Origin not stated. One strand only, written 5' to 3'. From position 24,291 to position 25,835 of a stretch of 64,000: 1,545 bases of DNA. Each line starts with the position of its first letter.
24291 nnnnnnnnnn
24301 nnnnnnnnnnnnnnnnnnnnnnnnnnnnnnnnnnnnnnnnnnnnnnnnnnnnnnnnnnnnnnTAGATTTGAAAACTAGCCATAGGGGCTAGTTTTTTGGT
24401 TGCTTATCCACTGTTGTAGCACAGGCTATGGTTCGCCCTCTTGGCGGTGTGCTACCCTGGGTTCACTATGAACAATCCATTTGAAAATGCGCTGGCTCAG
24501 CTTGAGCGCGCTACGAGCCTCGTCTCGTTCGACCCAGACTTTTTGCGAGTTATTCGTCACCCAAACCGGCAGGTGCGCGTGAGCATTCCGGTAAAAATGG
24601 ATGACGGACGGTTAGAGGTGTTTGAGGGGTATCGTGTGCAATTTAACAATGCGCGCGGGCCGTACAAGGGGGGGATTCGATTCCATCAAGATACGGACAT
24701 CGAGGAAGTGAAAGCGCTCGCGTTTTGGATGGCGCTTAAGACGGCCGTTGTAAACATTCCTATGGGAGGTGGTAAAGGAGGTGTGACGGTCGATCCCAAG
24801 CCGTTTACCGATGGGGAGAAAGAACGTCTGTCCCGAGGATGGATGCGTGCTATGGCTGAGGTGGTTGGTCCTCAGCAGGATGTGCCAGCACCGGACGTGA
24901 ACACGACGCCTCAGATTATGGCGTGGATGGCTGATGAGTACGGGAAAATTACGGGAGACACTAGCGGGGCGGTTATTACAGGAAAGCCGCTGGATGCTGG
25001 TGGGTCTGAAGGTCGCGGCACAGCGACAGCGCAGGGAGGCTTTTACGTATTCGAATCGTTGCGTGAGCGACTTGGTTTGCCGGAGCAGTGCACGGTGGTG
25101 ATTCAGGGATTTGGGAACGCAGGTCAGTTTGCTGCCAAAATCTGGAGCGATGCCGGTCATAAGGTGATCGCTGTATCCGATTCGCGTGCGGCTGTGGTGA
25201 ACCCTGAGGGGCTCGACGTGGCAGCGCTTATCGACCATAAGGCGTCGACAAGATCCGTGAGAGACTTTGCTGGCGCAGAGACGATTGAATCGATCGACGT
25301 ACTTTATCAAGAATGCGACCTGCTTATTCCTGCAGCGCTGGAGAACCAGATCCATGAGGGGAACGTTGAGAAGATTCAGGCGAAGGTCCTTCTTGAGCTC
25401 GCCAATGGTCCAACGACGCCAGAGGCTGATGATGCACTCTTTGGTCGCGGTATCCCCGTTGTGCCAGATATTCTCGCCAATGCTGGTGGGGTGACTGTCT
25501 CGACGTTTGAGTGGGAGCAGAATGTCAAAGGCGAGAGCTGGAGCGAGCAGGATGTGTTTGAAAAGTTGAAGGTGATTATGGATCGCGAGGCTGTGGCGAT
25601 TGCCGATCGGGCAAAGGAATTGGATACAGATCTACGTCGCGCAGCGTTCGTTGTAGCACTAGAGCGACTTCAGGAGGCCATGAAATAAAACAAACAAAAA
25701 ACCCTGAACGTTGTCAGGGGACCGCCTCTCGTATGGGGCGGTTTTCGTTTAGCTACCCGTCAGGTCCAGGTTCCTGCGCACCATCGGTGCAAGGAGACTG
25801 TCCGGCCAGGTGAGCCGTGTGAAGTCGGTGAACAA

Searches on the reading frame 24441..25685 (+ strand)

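Call 21: search_protein_families(library=pfam, proteins=[window:24441-25685:+], max_evalue=0.00001)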
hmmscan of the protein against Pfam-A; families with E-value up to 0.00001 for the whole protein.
window:24441-25685:+ (415 aa): 2 families
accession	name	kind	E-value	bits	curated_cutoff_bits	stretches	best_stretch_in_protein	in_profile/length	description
PF00208.27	ELFV_dehydrog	-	4.4e-71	239.8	23.4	1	187-415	1-238/241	Glutamate/Leucine/Phenylalanine/Valine dehydrogenase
PF02812.23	ELFV_dehydrog_N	-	2.1e-54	183.1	25.3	1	41-168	1-128/129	Glu/Leu/Phe/Val dehydrogenase, dimerisation domain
